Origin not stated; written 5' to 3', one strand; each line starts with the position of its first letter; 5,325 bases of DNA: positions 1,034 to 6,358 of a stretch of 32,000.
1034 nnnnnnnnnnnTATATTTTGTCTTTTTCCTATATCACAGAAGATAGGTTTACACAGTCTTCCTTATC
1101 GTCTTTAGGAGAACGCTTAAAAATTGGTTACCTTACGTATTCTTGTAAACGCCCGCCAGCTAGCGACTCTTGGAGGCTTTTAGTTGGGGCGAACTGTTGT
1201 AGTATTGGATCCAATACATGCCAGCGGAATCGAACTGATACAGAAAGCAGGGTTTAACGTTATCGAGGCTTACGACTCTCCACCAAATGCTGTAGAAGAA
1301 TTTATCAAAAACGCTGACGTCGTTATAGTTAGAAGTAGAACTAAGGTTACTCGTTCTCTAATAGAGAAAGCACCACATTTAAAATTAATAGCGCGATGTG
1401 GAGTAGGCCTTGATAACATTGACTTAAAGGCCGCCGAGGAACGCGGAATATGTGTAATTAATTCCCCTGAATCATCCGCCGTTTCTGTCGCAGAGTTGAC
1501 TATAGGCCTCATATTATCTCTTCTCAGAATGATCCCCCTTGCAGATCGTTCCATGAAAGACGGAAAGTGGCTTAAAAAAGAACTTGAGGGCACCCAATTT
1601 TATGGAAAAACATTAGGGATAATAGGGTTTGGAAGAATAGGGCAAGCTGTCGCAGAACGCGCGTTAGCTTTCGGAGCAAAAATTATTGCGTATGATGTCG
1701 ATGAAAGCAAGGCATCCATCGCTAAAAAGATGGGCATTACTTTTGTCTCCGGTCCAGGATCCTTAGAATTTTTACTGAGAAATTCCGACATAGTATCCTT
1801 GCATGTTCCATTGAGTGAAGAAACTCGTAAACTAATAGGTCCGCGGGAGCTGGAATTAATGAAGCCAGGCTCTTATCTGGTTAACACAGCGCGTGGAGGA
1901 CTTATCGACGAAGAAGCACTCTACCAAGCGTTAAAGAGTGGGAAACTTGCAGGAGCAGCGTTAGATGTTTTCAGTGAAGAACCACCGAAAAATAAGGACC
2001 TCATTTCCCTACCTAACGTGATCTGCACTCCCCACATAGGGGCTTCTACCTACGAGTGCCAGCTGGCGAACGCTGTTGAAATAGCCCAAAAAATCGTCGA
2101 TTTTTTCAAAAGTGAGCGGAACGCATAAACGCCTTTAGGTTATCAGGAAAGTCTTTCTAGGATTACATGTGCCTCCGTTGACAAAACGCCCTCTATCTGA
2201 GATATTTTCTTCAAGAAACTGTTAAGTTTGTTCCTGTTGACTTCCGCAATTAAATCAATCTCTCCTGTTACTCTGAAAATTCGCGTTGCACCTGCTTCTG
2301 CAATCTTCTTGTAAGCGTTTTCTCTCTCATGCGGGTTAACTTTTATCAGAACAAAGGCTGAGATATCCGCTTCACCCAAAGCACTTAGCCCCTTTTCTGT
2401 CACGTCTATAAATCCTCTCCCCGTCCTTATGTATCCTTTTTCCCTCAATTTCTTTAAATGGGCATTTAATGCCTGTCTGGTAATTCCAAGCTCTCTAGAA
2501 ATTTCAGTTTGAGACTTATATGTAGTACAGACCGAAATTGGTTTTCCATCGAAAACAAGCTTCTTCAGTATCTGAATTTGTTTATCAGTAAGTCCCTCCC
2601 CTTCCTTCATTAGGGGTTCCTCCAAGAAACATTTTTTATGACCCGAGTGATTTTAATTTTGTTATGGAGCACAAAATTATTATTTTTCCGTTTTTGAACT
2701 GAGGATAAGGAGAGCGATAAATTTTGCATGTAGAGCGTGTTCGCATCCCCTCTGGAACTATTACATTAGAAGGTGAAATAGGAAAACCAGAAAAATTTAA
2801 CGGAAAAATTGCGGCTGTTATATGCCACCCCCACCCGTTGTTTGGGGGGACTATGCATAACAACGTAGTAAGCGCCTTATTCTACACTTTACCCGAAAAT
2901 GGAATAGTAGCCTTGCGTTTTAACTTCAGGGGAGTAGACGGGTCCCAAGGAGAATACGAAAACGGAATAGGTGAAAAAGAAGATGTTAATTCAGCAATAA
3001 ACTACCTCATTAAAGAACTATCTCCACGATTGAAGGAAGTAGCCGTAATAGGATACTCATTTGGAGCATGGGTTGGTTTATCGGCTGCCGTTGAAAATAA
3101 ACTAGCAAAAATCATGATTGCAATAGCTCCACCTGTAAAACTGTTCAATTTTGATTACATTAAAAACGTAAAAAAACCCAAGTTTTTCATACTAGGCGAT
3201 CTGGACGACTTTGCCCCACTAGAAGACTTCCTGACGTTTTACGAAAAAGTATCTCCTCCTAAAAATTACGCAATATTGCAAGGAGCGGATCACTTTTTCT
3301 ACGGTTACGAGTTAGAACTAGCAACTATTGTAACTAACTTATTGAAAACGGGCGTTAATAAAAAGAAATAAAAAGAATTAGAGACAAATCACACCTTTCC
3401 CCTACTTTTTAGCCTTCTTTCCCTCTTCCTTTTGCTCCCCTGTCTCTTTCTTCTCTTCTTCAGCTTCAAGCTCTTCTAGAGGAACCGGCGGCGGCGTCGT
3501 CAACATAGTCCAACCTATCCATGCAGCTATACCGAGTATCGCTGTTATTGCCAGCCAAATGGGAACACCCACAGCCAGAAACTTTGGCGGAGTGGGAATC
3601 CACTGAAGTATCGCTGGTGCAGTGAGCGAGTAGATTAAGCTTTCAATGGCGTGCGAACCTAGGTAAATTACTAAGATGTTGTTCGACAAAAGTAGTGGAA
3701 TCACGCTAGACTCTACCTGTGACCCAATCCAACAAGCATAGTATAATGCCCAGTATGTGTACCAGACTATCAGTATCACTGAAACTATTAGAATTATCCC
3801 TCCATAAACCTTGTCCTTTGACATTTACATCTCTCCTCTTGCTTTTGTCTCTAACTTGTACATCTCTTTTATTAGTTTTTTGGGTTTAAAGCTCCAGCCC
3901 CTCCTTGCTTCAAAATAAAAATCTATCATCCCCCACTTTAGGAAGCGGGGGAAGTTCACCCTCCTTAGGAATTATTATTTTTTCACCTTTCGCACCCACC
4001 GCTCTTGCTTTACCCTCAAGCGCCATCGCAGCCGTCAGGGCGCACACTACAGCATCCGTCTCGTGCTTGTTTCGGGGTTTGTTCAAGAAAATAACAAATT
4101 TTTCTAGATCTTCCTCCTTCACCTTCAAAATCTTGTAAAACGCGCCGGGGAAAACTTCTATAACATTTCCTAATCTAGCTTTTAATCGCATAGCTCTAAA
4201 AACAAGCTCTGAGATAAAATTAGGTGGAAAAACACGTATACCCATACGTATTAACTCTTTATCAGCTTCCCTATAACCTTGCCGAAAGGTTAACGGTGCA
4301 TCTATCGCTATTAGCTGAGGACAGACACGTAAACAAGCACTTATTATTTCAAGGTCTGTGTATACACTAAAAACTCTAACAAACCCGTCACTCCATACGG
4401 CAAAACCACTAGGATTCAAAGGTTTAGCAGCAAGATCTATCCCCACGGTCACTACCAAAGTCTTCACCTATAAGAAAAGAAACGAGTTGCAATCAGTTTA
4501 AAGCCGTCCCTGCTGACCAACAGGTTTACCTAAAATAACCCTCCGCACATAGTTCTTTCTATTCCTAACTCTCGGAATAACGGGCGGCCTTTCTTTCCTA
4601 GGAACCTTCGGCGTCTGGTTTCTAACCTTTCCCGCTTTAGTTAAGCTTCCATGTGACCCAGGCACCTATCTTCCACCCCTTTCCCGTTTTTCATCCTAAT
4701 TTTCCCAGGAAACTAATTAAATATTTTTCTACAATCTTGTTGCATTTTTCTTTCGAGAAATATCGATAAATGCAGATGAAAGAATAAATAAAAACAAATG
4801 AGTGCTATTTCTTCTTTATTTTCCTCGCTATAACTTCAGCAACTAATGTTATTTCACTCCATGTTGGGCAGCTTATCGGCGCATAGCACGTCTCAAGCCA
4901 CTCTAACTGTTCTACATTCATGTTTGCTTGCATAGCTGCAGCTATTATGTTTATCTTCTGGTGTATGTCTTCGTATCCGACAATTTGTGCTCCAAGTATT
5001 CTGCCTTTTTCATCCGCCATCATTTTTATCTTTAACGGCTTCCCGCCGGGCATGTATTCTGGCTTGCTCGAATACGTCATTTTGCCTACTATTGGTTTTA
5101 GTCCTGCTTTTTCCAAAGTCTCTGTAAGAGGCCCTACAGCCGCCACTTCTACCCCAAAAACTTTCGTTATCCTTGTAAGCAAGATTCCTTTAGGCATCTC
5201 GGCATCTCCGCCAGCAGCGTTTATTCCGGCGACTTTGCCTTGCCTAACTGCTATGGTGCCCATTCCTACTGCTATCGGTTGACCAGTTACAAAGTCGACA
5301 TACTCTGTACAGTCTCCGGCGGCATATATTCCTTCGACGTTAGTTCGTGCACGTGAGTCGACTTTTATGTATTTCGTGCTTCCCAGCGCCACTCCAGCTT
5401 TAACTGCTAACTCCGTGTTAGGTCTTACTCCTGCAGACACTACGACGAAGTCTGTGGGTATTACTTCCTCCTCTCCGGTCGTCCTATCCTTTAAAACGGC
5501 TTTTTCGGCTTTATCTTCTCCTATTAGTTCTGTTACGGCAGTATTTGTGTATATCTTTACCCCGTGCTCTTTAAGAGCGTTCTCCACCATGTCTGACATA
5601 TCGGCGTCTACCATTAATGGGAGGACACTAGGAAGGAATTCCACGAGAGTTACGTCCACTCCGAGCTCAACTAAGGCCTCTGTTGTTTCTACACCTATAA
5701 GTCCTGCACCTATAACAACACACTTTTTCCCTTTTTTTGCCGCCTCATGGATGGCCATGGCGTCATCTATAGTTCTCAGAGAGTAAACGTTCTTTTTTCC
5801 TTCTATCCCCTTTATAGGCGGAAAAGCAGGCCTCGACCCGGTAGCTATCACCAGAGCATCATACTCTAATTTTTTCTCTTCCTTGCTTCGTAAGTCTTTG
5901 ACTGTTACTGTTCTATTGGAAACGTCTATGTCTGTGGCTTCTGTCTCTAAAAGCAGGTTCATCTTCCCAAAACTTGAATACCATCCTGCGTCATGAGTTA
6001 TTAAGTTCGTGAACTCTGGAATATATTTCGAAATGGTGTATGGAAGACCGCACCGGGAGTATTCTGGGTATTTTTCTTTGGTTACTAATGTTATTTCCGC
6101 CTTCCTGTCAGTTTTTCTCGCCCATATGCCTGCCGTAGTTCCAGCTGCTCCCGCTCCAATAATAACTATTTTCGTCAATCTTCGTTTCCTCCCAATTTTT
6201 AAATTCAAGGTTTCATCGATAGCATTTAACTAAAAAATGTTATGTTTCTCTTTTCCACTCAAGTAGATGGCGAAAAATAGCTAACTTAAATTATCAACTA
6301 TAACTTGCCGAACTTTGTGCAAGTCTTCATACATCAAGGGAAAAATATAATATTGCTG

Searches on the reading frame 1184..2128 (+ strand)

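Call 54: search_protein_families(library=pfam, proteins=[window:1184-2128:+], max_evalue=0.00001)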
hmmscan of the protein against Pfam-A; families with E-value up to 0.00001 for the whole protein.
window:1184-2128:+ (314 aa): 7 families
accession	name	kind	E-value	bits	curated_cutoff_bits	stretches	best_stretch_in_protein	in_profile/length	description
PF02826.25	2-Hacid_dh_C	-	4.9e-65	218.7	25.1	1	107-286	1-178/178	D-isomer specific 2-hydroxyacid dehydrogenase, NAD binding domain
PF00389.36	2-Hacid_dh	-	3.5e-34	117.8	24.6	1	5-312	1-128/134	D-isomer specific 2-hydroxyacid dehydrogenase, catalytic domain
PF03446.21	NAD_binding_2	-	1.4e-07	32.1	21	1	144-252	2-109/161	NAD binding domain of 6-phosphogluconate dehydrogenase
PF03807.23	F420_oxidored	-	2.6e-07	31.6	21.6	0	144-210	2-69/94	NADP oxidoreductase coenzyme F420-dependent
PF01262.27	AlaDh_PNT_C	-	8.9e-07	29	23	0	146-239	33-134/214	Alanine dehydrogenase/PNT, C-terminal domain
PF00107.32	ADH_zinc_N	-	1.1e-06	29.1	31.8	0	152-189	2-39/129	Zinc-binding dehydrogenase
PF02254.24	TrkA_N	-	1.7e-06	28.8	23.8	0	146-203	3-60/116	TrkA-N domain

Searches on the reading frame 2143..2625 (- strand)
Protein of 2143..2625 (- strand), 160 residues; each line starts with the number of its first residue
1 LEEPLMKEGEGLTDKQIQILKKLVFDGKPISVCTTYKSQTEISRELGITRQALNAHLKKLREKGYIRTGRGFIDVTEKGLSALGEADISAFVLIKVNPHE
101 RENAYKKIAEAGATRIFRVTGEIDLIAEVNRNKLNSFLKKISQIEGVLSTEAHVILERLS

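Call 54: search_protein_families(library=pfam, proteins=[window:2143-2625:-], max_evalue=0.00001)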
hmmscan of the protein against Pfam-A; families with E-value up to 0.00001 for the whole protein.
window:2143-2625:- (160 aa): 4 families
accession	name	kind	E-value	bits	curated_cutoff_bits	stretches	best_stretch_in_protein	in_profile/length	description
PF13412.12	HTH_24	-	9.3e-09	35.2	21.9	1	38-67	19-48/48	Winged helix-turn-helix DNA-binding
PF12802.13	MarR_2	-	1.7e-07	31.7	27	1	37-68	21-52/61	MarR family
PF01037.27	AsnC_trans_reg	-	3.4e-07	30.5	25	1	92-157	1-72/73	Lrp/AsnC ligand binding domain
PF13545.12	HTH_Crp_2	-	8.1e-07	29.4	27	1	38-75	24-61/70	Crp-like helix-turn-helix domain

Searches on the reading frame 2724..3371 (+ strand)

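Call 54: search_protein_families(library=pfam, proteins=[window:2724-3371:+], max_evalue=0.00001)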
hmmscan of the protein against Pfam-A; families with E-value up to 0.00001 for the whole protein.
window:2724-3371:+ (215 aa): 2 families
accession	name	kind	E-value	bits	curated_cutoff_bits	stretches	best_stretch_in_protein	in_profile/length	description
PF02129.25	Peptidase_S15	-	1.4e-06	28.6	23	1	57-142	48-134/262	X-Pro dipeptidyl-peptidase (S15 family)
PF12740.14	PETase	-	3.1e-06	27.2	28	1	105-193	126-214/263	PET hydrolase-like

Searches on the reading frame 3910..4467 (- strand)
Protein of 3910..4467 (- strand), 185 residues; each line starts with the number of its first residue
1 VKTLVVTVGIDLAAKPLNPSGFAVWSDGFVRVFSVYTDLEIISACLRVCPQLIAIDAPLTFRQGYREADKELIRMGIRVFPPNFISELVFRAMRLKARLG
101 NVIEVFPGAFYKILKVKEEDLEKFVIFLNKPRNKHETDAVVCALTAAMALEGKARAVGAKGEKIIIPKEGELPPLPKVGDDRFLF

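Call 54: search_protein_families(library=pfam, proteins=[window:3910-4467:-], max_evalue=0.00001)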
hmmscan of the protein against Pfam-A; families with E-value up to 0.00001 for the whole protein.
window:3910-4467:- (185 aa): 1 family
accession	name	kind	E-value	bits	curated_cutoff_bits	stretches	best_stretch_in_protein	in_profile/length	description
PF04250.19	DUF429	-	3.7e-09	37.1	23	0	9-87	1-81/214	Protein of unknown function (DUF429)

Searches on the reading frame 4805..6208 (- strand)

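Call 54: search_protein_families(library=pfam, proteins=[window:4805-6208:-], max_evalue=0.00001)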
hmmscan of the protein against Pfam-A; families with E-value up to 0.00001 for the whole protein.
window:4805-6208:- (467 aa): 9 families
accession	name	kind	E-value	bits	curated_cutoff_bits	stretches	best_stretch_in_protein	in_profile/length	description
PF07992.20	Pyr_redox_2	-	2.1e-72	244.5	26.1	1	13-305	2-282/291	Pyridine nucleotide-disulphide oxidoreductase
PF00070.33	Pyr_redox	-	2e-18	67.1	22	1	162-236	1-76/82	Pyridine nucleotide-disulphide oxidoreductase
PF13738.12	Pyr_redox_3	-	1.1e-14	54.9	30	1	86-298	99-305/305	Pyridine nucleotide-disulphide oxidoreductase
PF01266.30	DAO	-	2.4e-11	44.2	27.9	0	210-268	157-210/353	FAD dependent oxidoreductase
PF02852.28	Pyr_redox_dim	-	7.4e-11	42.7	25.3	1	348-436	4-93/110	Pyridine nucleotide-disulphide oxidoreductase, dimerisation domain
PF00890.30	FAD_binding_2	-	2.6e-08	33.9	20.4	0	14-47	2-33/414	FAD binding domain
PF13434.12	Lys_Orn_oxgnase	-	3.3e-07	30.2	21.3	0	99-185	132-213/339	L-lysine 6-monooxygenase/L-ornithine 5-monooxygenase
PF03486.20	HI0933_like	-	4.7e-07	29.9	50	0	13-39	2-28/244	HI0933-like protein Rossmann domain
PF01494.25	FAD_binding_3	-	2.6e-06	27.3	22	0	205-263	103-161/349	FAD binding domain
